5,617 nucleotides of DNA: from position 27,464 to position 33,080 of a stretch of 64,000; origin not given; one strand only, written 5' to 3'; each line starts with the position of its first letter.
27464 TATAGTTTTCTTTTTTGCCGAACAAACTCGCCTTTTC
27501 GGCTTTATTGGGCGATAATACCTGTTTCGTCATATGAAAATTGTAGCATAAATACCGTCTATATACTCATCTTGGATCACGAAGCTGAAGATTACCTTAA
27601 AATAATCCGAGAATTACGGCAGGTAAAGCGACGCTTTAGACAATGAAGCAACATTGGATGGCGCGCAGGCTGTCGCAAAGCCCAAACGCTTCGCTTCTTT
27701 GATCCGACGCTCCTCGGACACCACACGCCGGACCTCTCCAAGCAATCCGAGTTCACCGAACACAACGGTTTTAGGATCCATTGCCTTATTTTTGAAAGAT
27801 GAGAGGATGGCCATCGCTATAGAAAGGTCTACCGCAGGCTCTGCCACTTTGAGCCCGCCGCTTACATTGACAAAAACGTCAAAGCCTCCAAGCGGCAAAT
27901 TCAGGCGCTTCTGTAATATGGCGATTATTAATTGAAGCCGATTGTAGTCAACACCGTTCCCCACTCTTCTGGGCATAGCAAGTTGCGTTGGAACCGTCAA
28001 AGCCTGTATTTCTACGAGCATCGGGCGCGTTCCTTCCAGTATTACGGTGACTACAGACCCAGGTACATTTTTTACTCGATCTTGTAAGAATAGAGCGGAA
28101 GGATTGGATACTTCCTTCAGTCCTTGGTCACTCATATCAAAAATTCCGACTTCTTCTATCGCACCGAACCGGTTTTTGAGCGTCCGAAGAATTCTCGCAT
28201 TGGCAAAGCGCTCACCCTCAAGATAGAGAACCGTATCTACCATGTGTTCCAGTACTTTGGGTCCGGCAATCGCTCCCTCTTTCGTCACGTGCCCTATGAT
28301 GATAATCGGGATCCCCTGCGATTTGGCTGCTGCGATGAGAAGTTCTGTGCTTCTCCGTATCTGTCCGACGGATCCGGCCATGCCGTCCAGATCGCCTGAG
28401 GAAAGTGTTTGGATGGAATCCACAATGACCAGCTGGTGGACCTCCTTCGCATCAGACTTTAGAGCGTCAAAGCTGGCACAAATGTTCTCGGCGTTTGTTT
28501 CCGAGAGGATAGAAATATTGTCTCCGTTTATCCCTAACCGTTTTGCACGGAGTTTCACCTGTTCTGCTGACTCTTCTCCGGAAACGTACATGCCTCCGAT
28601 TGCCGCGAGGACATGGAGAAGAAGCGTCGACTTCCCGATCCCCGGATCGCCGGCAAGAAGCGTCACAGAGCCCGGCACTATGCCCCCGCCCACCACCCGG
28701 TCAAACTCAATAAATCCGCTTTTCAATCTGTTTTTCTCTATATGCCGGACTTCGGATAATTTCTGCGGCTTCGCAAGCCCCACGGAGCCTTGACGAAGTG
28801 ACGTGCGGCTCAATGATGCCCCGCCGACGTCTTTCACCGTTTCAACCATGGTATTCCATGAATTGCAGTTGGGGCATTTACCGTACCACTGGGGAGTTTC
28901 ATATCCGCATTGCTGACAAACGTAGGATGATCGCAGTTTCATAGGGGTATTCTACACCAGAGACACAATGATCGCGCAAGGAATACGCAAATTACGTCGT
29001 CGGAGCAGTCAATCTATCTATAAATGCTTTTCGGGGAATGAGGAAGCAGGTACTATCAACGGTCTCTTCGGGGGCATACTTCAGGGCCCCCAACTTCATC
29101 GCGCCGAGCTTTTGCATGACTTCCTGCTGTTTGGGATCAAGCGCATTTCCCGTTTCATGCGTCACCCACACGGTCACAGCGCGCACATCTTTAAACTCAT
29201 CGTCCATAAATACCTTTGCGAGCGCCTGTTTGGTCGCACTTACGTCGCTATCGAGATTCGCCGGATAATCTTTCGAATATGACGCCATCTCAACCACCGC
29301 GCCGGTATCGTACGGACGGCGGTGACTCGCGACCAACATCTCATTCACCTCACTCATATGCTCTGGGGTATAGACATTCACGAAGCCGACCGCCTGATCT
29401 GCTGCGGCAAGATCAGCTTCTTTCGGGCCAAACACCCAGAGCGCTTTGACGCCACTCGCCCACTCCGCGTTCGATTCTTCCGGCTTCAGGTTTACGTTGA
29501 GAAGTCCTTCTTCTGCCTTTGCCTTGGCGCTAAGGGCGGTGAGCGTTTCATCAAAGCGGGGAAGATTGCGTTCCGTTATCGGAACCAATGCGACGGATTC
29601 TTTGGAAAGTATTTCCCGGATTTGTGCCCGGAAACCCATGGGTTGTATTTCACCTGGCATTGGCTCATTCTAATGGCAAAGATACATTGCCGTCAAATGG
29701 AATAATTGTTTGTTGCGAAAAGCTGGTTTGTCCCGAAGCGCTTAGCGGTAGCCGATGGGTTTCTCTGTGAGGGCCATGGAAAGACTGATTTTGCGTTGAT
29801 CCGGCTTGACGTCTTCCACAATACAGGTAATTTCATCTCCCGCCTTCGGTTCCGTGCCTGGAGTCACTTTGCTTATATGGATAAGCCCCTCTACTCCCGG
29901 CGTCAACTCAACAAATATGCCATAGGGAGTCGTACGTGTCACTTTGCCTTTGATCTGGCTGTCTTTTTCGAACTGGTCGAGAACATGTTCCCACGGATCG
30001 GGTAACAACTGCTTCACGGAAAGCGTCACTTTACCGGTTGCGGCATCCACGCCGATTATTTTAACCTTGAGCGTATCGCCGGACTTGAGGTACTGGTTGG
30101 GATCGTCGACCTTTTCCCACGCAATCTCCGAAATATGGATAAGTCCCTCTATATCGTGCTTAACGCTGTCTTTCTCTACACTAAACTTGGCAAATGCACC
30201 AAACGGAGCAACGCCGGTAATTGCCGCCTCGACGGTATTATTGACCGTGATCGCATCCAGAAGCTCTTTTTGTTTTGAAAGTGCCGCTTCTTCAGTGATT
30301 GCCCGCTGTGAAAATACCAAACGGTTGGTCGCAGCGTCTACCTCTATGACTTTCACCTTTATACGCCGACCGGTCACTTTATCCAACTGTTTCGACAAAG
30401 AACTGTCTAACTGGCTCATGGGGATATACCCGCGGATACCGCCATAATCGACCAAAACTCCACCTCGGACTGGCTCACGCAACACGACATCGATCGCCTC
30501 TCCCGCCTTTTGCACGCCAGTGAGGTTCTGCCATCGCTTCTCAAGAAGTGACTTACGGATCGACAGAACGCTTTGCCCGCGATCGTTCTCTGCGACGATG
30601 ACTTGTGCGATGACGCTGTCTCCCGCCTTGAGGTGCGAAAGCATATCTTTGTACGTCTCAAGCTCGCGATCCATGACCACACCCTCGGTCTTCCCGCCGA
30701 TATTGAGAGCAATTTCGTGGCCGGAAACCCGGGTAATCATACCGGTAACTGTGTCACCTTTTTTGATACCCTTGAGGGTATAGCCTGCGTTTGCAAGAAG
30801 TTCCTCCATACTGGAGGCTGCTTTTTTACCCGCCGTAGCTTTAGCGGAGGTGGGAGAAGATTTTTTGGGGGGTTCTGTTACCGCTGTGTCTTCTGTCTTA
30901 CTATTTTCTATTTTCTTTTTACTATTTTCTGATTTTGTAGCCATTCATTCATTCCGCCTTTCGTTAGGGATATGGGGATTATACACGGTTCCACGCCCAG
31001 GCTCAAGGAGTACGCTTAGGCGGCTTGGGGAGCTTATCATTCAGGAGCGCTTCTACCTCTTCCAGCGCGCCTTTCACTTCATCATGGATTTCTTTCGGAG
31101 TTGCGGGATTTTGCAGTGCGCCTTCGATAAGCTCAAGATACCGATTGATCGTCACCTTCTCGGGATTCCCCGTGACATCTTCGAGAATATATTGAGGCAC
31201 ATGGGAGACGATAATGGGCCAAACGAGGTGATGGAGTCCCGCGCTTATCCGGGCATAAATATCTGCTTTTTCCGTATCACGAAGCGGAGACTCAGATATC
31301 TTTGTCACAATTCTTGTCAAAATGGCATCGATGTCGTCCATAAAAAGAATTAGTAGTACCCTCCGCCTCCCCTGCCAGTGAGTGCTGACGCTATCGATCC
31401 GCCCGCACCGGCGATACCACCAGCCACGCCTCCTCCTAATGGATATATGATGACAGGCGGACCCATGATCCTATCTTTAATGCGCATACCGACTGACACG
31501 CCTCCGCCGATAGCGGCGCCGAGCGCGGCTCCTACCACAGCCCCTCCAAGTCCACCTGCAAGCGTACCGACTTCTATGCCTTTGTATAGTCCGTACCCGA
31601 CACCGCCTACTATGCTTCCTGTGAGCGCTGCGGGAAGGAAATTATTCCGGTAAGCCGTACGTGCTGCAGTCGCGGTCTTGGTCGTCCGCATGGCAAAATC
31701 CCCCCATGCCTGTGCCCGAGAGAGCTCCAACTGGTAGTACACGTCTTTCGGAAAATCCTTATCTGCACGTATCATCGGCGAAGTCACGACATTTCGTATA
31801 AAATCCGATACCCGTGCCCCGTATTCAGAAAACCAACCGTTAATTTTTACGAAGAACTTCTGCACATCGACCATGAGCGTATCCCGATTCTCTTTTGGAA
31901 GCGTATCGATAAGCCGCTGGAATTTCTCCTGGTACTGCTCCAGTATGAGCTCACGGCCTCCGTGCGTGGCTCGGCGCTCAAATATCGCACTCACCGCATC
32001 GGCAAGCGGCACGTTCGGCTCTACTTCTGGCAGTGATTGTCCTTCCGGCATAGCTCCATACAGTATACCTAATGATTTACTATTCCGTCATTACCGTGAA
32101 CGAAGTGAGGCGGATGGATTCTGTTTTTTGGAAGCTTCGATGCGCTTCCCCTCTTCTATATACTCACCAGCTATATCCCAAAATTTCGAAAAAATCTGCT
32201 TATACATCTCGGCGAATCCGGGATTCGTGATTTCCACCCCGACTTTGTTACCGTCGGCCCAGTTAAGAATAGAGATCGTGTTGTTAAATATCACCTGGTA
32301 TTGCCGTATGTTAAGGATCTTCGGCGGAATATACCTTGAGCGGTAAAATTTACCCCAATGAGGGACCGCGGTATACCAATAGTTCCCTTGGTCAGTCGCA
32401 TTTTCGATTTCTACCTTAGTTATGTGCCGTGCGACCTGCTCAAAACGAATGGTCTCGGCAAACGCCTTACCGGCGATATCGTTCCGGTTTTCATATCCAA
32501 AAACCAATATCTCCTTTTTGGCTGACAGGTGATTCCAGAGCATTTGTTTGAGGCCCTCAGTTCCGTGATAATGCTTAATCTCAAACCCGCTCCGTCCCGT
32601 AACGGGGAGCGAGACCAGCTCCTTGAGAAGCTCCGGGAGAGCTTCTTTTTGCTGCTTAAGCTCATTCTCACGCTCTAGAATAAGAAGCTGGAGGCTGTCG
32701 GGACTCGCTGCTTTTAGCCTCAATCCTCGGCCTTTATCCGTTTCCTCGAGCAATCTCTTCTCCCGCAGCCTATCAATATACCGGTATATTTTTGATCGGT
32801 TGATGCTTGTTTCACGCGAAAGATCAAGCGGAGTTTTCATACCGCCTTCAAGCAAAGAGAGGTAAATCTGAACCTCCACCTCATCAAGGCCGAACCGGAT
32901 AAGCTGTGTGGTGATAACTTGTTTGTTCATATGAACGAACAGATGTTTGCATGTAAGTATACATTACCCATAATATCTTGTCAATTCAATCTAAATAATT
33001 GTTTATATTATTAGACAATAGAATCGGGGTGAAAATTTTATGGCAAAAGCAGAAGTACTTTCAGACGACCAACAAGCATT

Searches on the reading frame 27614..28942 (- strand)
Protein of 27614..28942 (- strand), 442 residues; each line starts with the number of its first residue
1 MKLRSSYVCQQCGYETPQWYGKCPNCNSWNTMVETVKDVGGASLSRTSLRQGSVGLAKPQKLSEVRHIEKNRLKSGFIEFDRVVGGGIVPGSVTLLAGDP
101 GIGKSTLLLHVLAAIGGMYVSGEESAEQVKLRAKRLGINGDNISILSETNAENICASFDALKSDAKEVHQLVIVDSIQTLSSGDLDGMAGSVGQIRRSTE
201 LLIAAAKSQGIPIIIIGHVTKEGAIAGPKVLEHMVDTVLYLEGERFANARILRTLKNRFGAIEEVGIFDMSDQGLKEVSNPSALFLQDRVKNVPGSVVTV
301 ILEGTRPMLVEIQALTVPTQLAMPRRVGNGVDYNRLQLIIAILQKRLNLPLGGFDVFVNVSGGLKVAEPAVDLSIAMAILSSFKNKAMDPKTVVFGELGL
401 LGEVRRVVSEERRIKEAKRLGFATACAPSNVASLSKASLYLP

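Call 63: search_protein_families(library=pfam, max_evalue=0.01, proteins=[window:27614-28942:-])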
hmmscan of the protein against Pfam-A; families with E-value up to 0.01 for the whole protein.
window:27614-28942:- (442 aa): 13 families
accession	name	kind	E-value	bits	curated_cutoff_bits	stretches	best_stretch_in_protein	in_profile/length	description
PF18073.7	Zn_ribbon_LapB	-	8.1e-15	54.6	25.7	1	7-34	1-28/28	Rubredoxin metal binding domain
PF06745.19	ATPase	-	4.3e-14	52.9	26.6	1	74-256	2-204/231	KaiC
PF13481.12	AAA_25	-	4.7e-12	46.4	27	1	71-224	13-195/195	AAA domain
PF13541.12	ChlI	-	2.6e-08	34.2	27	1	356-428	45-118/121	Subunit ChlI of Mg-chelatase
PF03796.21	DnaB_C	-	1.9e-06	27.9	27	1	73-132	2-66/255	DnaB-like helicase C terminal domain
PF23442.1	DUF7125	-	0.00013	21.6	29.1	1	72-130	3-61/207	Family of unknown function (DUF7125)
PF13191.12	AAA_16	-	0.0018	19.2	32.6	1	88-122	24-56/167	AAA ATPase domain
PF13401.12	AAA_22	-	0.002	18.9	27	1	92-218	6-123/130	AAA domain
PF00154.27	RecA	-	0.002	18.1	27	1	62-186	22-149/262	recA bacterial DNA recombination protein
PF00005.33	ABC_tran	-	0.0033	18.5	25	1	88-170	8-90/137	ABC transporter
PF13604.12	AAA_30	-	0.0063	16.7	27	0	92-192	19-112/191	AAA domain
PF08423.17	Rad51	-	0.007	16.1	22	0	72-186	7-139/244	Rad51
PF13479.12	AAA_24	-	0.0084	16.4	27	0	94-182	5-78/195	AAA domain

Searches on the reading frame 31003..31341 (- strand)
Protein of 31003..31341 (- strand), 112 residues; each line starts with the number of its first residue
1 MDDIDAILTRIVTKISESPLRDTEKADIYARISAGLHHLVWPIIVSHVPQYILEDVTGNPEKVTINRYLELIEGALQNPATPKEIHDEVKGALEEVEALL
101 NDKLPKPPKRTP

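Call 63: search_protein_families(library=pfam, max_evalue=0.01, proteins=[window:31003-31341:-])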
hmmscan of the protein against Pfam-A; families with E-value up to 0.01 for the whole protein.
window:31003-31341:- (112 aa): 1 family
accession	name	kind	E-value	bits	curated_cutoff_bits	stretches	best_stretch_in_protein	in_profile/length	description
PF22979.2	HTH_69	-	0.0058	16.9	27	1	55-101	2-48/69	Winged helix-turn-helix domain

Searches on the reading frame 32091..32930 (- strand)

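Call 63: search_protein_families(library=pfam, max_evalue=0.01, proteins=[window:32091-32930:-])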
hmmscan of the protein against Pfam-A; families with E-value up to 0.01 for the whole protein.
window:32091-32930:- (279 aa): 3 families
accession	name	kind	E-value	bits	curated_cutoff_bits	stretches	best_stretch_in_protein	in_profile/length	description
PF01978.25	TrmB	-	3.9e-10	39.9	25.6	1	12-65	3-56/68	Sugar-specific transcriptional regulator TrmB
PF01022.26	HTH_5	-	0.0013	19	22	1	24-62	8-46/47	Bacterial regulatory protein, arsR family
PF13551.12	HTH_29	-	0.0017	18.8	28.1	1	22-69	4-53/64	Winged helix-turn helix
